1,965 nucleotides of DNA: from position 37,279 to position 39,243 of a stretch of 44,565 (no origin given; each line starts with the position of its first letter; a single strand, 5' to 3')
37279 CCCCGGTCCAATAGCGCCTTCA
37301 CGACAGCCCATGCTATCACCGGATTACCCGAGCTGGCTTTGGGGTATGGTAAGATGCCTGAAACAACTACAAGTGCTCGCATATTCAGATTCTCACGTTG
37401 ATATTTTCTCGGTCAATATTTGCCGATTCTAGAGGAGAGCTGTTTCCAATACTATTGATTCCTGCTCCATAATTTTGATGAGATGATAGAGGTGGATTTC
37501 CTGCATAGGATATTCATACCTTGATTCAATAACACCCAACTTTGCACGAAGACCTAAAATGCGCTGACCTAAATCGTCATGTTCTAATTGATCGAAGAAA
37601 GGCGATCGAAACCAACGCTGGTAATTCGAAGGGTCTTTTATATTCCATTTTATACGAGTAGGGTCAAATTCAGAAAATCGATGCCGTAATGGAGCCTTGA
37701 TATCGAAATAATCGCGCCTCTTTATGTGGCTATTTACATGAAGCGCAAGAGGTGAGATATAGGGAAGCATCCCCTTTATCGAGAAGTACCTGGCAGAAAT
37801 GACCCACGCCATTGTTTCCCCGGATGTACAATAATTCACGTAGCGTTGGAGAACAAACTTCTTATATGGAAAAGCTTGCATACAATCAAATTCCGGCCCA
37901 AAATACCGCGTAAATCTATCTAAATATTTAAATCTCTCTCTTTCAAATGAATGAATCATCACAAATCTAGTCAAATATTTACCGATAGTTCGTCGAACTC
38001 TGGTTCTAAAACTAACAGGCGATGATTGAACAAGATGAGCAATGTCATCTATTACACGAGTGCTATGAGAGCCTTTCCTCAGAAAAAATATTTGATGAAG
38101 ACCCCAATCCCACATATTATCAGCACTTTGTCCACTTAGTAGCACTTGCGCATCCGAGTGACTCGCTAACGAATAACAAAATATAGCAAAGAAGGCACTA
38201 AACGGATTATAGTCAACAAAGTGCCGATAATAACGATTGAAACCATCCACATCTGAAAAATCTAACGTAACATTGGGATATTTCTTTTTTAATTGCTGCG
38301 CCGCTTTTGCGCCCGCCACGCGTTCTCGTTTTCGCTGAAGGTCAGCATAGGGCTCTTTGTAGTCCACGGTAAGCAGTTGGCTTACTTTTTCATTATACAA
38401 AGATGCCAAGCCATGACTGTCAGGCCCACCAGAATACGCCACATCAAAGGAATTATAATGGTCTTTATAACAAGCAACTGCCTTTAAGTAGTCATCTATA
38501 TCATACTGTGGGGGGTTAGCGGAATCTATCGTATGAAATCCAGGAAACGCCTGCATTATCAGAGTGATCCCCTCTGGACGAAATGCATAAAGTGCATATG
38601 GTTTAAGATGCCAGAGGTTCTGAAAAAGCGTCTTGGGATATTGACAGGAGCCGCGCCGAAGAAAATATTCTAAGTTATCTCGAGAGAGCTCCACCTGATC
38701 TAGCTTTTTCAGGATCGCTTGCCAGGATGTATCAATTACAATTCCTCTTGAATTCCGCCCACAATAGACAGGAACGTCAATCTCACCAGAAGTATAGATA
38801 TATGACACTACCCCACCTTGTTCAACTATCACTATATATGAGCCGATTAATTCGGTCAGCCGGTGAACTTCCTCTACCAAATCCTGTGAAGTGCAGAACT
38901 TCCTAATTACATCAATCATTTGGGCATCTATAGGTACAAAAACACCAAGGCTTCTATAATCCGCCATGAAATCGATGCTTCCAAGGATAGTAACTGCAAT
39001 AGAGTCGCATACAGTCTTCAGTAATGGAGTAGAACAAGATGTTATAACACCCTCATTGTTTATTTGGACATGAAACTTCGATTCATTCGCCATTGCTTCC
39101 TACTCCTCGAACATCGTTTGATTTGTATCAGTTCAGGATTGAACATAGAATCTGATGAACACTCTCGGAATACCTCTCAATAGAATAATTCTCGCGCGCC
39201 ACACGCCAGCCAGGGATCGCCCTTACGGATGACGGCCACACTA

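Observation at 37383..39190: AT-rich single-gene insertion encoding an asparagine-synthetase-like enzyme without the glutaminase cysteine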

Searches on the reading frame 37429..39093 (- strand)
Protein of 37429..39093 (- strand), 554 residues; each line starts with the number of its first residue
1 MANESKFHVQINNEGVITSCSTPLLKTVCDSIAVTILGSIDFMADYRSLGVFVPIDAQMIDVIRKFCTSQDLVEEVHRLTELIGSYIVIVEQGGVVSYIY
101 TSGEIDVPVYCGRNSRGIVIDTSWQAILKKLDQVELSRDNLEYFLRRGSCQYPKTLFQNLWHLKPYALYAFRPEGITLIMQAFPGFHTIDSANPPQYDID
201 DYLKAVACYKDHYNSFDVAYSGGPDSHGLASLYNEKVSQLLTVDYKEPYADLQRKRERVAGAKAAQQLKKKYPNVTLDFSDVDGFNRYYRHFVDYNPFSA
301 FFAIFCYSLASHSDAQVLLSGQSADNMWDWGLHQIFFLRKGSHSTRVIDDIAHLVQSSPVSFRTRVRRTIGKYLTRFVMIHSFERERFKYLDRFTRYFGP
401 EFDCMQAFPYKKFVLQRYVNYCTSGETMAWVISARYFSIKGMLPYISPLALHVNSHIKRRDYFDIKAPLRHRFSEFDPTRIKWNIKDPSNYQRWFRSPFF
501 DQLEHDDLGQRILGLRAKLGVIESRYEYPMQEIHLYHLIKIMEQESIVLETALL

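Call 3: search_protein_families(library=pfam, proteins=[window:37429-39093:-], max_evalue=0.01)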
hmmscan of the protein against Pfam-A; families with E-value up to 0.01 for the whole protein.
window:37429-39093:- (554 aa): 1 family
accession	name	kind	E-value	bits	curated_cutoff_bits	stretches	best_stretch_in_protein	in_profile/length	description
PF00733.27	Asn_synthase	-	0.0052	16.9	21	1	221-361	25-153/354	Asparagine synthase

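Call 4: search_protein_families(library=ncbifam, proteins=[window:37429-39093:-], max_evalue=0.01)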
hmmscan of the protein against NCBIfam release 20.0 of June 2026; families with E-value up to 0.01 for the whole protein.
window:37429-39093:- (554 aa): 0 families

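Call 6: find_homologous_proteins(query=window:37429-39093:-, max_evalue=0.001)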
Query window:37429-39093:- (554 aa): 7 proteins with E <= 0.001 among 3882 candidates.
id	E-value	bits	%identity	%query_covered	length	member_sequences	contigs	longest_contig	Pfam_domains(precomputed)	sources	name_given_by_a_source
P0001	0.0e+0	1292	100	100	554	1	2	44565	-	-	-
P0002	1.7e-241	821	69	91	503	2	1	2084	-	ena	-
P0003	1.5e-180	620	50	99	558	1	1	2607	PF00733.28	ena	-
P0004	3.4e-177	608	49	96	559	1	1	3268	-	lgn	-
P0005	8.5e-150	518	41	97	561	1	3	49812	-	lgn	-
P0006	3.2e-143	496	46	86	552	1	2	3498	-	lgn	-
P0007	8.0e-108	379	36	97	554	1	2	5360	-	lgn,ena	-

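Call 7: search_solved_structures(query=window:37429-39093:-, max_evalue=10, show_alignments=3)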
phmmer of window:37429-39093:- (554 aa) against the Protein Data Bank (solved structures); distinct sequences matched with E-value up to 10: 0.

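Call 10: find_encoding_contigs(protein=P0005, flank=10000, max_places=4)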
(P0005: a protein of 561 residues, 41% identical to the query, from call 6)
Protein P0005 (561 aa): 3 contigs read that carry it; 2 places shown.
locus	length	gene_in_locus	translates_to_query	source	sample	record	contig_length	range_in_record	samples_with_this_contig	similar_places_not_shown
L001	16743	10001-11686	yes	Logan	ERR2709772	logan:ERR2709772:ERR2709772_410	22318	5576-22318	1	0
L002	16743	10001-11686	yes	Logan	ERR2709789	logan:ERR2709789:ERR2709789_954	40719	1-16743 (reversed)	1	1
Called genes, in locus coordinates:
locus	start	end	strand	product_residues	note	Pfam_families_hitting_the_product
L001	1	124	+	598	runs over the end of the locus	PF02543:Carbam_trans_N, PF16861:Carbam_trans_C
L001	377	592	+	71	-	-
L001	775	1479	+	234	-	PF00483:NTP_transferase, PF12804:NTP_transf_3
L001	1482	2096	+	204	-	PF00702:Hydrolase (weak), PF08645:PNK3P (weak), PF13419:HAD_2 (faint), PF13242:Hydrolase_like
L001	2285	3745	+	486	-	PF12710:HAD (weak), PF01040:UbiA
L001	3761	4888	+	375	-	PF00288:GHMP_kinases_N, PF08544:GHMP_kinases_C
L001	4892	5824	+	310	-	PF01073:3Beta_HSD (weak), PF01370:Epimerase, PF04321:RmlD_sub_bind, PF05368:NmrA (faint), PF16363:GDP_Man_Dehyd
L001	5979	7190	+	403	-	PF01757:Acyl_transf_3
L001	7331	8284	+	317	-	PF13641:Glyco_tranf_2_3, PF00535:Glycos_transf_2, PF10111:Glyco_tranf_2_2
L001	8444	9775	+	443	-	PF13439:Glyco_transf_4 (weak), PF00534:Glycos_transf_1, PF13692:Glyco_trans_1_4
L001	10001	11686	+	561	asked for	-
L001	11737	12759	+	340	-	PF03102:NeuB, PF08666:SAF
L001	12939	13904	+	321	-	PF01209:Ubie_methyltran, PF13489:Methyltransf_23, PF13847:Methyltransf_31, PF08241:Methyltransf_11, PF08242:Methyltransf_12, PF13649:Methyltransf_25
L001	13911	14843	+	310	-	PF01522:Polysacc_deac_1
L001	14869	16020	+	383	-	PF02350:Epimerase_2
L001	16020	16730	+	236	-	PF02348:CTP_transf_3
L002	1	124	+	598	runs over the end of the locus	PF02543:Carbam_trans_N, PF16861:Carbam_trans_C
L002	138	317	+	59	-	PF19451:DUF5989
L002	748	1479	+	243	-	PF00483:NTP_transferase, PF12804:NTP_transf_3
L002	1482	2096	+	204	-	PF00702:Hydrolase (weak), PF08645:PNK3P (weak), PF13419:HAD_2 (faint), PF13242:Hydrolase_like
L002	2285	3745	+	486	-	PF12710:HAD (weak), PF01040:UbiA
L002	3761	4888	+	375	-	PF00288:GHMP_kinases_N, PF08544:GHMP_kinases_C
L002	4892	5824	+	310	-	PF01073:3Beta_HSD (weak), PF01370:Epimerase, PF04321:RmlD_sub_bind, PF05368:NmrA (faint), PF16363:GDP_Man_Dehyd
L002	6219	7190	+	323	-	PF01757:Acyl_transf_3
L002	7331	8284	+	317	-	PF13641:Glyco_tranf_2_3, PF00535:Glycos_transf_2, PF10111:Glyco_tranf_2_2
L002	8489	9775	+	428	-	PF13439:Glyco_transf_4 (weak), PF00534:Glycos_transf_1, PF13692:Glyco_trans_1_4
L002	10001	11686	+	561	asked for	-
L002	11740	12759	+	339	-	PF03102:NeuB, PF08666:SAF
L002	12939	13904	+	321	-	PF01209:Ubie_methyltran, PF13489:Methyltransf_23, PF13847:Methyltransf_31, PF08241:Methyltransf_11, PF08242:Methyltransf_12, PF13649:Methyltransf_25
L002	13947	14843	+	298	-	PF01522:Polysacc_deac_1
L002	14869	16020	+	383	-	PF02350:Epimerase_2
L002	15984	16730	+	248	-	PF02348:CTP_transf_3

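Call 12: find_encoding_contigs(protein=P0007, flank=10000, max_places=4)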
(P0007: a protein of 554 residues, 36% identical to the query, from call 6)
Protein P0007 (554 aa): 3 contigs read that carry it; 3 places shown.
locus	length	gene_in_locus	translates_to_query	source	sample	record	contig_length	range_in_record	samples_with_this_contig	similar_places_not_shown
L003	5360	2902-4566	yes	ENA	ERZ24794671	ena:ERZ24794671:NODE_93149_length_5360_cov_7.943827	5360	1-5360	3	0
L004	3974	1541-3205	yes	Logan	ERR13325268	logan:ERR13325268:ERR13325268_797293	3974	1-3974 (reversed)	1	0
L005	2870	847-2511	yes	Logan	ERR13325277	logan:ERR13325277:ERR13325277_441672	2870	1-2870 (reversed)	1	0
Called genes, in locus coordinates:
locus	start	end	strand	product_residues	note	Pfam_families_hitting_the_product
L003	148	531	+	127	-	PF05523:FdtA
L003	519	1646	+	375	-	PF00155:Aminotran_1_2 (faint), PF01041:DegT_DnrJ_EryC1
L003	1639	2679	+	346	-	PF00535:Glycos_transf_2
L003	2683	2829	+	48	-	-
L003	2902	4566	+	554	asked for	-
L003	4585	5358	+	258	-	?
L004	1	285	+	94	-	?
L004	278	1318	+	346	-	PF00535:Glycos_transf_2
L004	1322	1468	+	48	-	-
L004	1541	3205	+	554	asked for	-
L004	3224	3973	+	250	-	?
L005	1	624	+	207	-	?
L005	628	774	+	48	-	-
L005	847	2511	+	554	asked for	-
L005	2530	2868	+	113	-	?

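Call 13: find_encoding_contigs(protein=P0004, flank=10000, max_places=4)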
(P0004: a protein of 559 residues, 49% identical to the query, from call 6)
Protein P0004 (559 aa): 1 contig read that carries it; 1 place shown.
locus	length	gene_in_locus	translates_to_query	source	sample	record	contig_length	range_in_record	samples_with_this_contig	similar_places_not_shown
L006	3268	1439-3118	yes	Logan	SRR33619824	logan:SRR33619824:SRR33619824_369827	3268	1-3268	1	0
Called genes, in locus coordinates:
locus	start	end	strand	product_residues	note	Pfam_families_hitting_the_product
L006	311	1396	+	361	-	-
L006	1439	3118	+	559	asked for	-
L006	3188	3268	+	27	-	?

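Call 14: find_encoding_contigs(protein=P0006, flank=10000, max_places=4)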
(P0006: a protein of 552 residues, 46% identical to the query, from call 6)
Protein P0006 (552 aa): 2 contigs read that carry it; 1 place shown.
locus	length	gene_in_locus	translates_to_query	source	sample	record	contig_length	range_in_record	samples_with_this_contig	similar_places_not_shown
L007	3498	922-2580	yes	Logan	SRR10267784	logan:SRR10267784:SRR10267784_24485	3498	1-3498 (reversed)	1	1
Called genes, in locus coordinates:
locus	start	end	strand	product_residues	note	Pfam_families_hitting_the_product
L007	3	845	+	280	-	?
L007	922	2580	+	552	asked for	-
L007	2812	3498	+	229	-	?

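Call 19: search_protein_families(library=pfam, proteins=[L003:4585-5358:+, L006:311-1396:+, L007:3-845:+, L007:2812-3498:+, L003:2683-2829:+], max_evalue=0.0001)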
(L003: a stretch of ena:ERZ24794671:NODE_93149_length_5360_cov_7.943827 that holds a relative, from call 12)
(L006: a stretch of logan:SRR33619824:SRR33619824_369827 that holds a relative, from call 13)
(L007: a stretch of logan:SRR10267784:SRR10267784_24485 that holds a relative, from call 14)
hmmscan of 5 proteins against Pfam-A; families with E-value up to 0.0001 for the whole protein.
L003:4585-5358:+ (258 aa): 1 family
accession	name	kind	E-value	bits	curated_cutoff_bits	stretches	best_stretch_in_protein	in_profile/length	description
PF03102.20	NeuB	-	1.4e-79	267.4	22.1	1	23-255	1-239/241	NeuB family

L006:311-1396:+ (361 aa): 0 families

L007:3-845:+ (280 aa): 1 family
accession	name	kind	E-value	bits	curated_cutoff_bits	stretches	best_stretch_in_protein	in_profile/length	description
PF14524.12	Wzt_C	-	1.7e-19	70.7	30.4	1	130-254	2-132/143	Wzt C-terminal domain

L007:2812-3498:+ (229 aa): 1 family
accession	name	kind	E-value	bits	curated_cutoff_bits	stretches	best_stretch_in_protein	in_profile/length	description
PF03102.20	NeuB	-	7.5e-66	222.5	22.1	1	29-228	1-206/241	NeuB family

L003:2683-2829:+ (48 aa): 0 families

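Call 21: search_protein_families(library=ncbifam, alignment_id=A1, max_evalue=10)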
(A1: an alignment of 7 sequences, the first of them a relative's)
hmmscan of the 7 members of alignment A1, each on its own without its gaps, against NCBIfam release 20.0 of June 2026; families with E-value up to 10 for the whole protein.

A. member 1, P0001 (554 aa): 2 families
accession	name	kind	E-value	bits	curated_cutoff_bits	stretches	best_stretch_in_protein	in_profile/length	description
TIGR01536.1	asn_synth_AEB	equivalog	0.028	13.4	267.1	1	220-328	259-368/517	asparagine synthase (glutamine-hydrolyzing)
NF033561.1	macrolact_Ik_Al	subfamily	0.041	12.5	300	1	82-239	79-237/561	albusnodin/ikarugamycin family macrolactam cyclase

B. families by the number of members that match (of 7 scanned): 12 families
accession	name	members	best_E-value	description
TIGR01536.1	asn_synth_AEB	3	7e-06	asparagine synthase (glutamine-hydrolyzing)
TIGR03108.1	eps_aminotran_1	3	0.00024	XrtA/PEP-CTERM system amidotransferase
TIGR00552.1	nadE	3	0.0087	NAD(+) synthase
NF033561.1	macrolact_Ik_Al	3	0.018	albusnodin/ikarugamycin family macrolactam cyclase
TIGR00268.2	TIGR00268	3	0.03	ATP-dependent sacrificial sulfur transferase LarE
TIGR02432.1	lysidine_TilS_N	3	0.065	tRNA lysidine(34) synthetase TilS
TIGR03104.1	trio_amidotrans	1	0.00056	N-acetylglutaminylglutamine amidotransferase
NF010587.0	PRK13980.1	1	0.0075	NAD+ synthase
NF011869.1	PRK15341.1-2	1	0.051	type III secretion system invasion lipoprotein InvH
NF047501.1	lipo_LIC_13215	1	0.061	LIC_13215 family putative lipoprotein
NF010369.0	PRK13795.1-4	1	0.072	hypothetical protein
TIGR00364.1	TIGR00364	1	0.14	7-cyano-7-deazaguanine synthase QueC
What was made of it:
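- On Asparagine synthetase B (class II glutamine amidotransferase + PP-loop synthetase): TIGR01536 gives 13.4 bits against 267 (call 21).
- On WbpS/WbqG-type sugar uronamide amidotransferase (TIGR03108 class): The best E-value among 7 members is 2.4e-4, far below the cut-off of 816.9 bits (call 21), and there is no Cys.
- On PseA/WbpG N-acetyl sugar amidotransferase: The model does not appear among hits at E <= 10 for any of 7 members (call 21).
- On Lasso peptide cyclase: Only weak NF033561 hits were found, at E 0.018-0.04 (call 21).
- Closest known: WbpS / WbqG / PGN_1234. Different: The family here has no Cys, scores at best E 2.4e-4 on TIGR03108 (call 21), and is linked to NeuB rather than to uronic-acid genes.
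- Closest known: Lasso-peptide and macrolactam cyclases. Same: Weak sequence hits (E 0.018-0.04, call 21).
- Closest known: PseA / PtmG / WbpG N-acetyl sugar amidotransferases. Different: A different PP-loop family, and its NCBIfam model does not hit the family here (call 21).
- Tried and rejected: A WbpG/PseA family member is excluded because that model gives no hit (call 21).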

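Call 22: search_solved_structures(query=A1, max_evalue=10, show_alignments=3)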
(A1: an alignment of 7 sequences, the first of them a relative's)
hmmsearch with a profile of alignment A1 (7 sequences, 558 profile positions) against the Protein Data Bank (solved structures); distinct sequences matched with E-value up to 10: 0.
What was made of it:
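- Tried and rejected: Sequence search of the PDB with the protein and with the 7-sequence profile found nothing (calls 7, 22).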

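Call 25: predict_structure(alignment_id=A1)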
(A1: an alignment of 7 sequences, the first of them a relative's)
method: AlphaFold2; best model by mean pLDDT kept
length: 554 residues; sequences in the alignment: 7
mean_pLDDT: 52.4   pTM: 0.38
mean pLDDT of the five models: 52.4, 52.3, 48.3, 45.7, 45.5
residues with pLDDT >= 90: 6; 70-90: 120; 50-70: 128; < 50: 300
segments of 3 or more residues with pLDDT < 50: 1-3, 103-107, 133-141, 147-165, 169-178, 184-215, 222-225, 295-299, 317-351, 374-399, 404-503, 514-554
pLDDT, mean of each block of 10 residues (from residue 1): 62 88 87 86 72 84 88 77 79 85 51 73 68 44 48 36 44 44 44 39 39 51 52 62 66 64 74 75 64 51 63 55 29 23 35 58 56 46 40 48 45 41 31 28 30 27 25 27 32 38 50 46 39 41 40 32
secondary structure, 60 per line:
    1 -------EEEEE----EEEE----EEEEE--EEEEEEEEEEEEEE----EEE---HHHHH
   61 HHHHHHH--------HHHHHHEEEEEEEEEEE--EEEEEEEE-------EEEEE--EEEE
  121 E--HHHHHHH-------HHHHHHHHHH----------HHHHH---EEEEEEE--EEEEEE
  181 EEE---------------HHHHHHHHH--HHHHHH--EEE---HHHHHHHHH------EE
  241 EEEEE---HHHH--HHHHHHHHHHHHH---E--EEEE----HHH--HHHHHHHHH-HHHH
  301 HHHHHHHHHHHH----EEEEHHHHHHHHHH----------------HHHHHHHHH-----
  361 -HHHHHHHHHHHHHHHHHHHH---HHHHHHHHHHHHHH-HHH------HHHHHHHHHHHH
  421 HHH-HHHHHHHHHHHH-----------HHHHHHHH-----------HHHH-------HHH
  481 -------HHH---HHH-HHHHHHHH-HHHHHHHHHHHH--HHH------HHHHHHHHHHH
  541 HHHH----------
elements in order: E8-12 E17-20 E25-29 E32-45 E50-52 H56-67 H76-81 E82-92 E95-102 E110-114 E117-121 H124-130 H138-147 H158-162 E166-172 E175-183 H199-207 H210-215 E218-220 H224-232 E239-245 H249-252 H255-267 E274-277 H287-295 H297-312 E317-320 H321-330 H347-355 H362-381 H385-398 H409-423 H425-436 H448-455 H467-470 H498-505 H507-518 H530-544

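Call 27: search_protein_representatives(protein=window:37429-39093:-)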
Query: 554 residues. Proteins with E-value up to 0.001 (for the whole library): 29; up to 1e-10: 21; up to 1e-30: 11. The best 29 are listed.
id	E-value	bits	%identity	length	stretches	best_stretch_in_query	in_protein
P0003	4.7e-181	619.5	51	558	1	6-546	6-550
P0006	1.0e-143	496.2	47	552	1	33-514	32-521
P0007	2.5e-108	379.4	37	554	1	9-518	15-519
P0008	1.1e-106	373.9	38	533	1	36-510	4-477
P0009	4.2e-95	335.7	36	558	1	21-501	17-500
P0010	1.2e-86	307.8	33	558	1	12-520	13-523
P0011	7.5e-71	255.7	34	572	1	28-471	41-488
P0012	2.7e-69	250.5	30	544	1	13-502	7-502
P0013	2.5e-64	234.2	49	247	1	148-383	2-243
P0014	1.7e-38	148.9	60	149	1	278-394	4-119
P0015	9.4e-31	123.3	37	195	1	11-202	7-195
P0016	6.3e-28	114.0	43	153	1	408-544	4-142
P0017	7.5e-27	110.5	26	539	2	10-337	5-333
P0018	6.6e-24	100.7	41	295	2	408-516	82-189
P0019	3.1e-22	95.2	26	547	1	32-475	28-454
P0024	5.4e-12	61.4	24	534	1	79-485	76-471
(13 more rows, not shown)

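Call 29: fold_search(model_id=the predicted structure, library=pdb)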
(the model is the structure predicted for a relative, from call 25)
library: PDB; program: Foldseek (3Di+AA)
matches with E <= 10: 997; with E <= 0.001: 1
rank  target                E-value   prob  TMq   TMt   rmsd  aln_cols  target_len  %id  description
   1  1q19_A                2.3e-04  0.99  0.15  0.17  21.6       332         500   12  Carbapenam Synthetase (released 2003-11-04)
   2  6lbp_A                1.6e-03  0.85  0.16  0.18  19.2       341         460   10  Structure of the Glutamine Phosphoribosylpyrophosphate Amidotransferase from Arabidopsis thaliana (released 2020-04-29)
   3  6rzo_A                1.9e-02  0.21  0.13  0.19  17.8       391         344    8  Crystal structure of the N-terminal carbohydrate binding module family 48 and ferulic acid esterase from the multi-enz (released 2019-09-25)
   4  6b2o_A                2.6e-02  0.60  0.12  0.22  21.7       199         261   16  LarE, a sulfur transferase involved in synthesis of the cofactor for lactate racemase, C176A variant (released 2018-09-05)
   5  1ao0_A                2.9e-02  0.44  0.16  0.19  18.4       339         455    9  GLUTAMINE PHOSPHORIBOSYLPYROPHOSPHATE (PRPP) AMIDOTRANSFERASE FROM B. SUBTILIS COMPLEXED WITH ADP AND GMP (released 1997-11-12)
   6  3ooj_F                3.3e-02  0.95  0.16  0.15   7.2       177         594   14  C1A mutant of E. coli GlmS in complex with glucose-6P and glutamate (released 2011-10-19)
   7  1xff_B                5.8e-02  0.87  0.15  0.30   7.4       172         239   13  Glutaminase domain of glucosamine 6-phosphate synthase complexed with glutamate (released 2004-09-28)
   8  2j6h_A                5.8e-02  0.28  0.15  0.14  21.3       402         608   11  E. coli glucosamine-6-P synthase in complex with glucose-6P and 5-oxo- L-norleucine (released 2006-10-02)
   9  5udr_A                6.5e-02  0.80  0.13  0.25   5.9       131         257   18  LarE, a sulfur transferase involved in synthesis of the cofactor for lactate racemase in complex with nicotinamide mon (released 2017-08-23)
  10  1jxa_A                8.6e-02  0.72  0.14  0.13   7.5       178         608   14  GLUCOSAMINE 6-PHOSPHATE SYNTHASE WITH GLUCOSE 6-PHOSPHATE (released 2001-11-21)
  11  1xng_A                9.1e-02  0.80  0.14  0.26   6.7       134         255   19  Crystal Structure of NH3-dependent NAD+ synthetase from Helicobacter pylori (released 2005-04-05)
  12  3ooj_G                9.1e-02  0.80  0.14  0.13   8.0       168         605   12  C1A mutant of E. coli GlmS in complex with glucose-6P and glutamate (released 2011-10-19)
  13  1xng_B                1.0e-01  0.77  0.13  0.25   6.7       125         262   17  Crystal Structure of NH3-dependent NAD+ synthetase from Helicobacter pylori (released 2005-04-05)
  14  1xnh                  1.1e-01  0.82  0.13  0.26   7.0       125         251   16  Crystal Structure of NH3-dependent NAD+ synthetase from Helicobacter pylori (released 2005-04-05)
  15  8cnz_D                1.1e-01  0.75  0.13  0.24   7.5       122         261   12  mmLarE-[4Fe-4S] phased by Fe-SAD (released 2024-01-31)
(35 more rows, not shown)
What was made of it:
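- Tried and rejected: The first AlphaFold run, with 7 sequences, was too poor to use (pLDDT 52; calls 25, 29).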
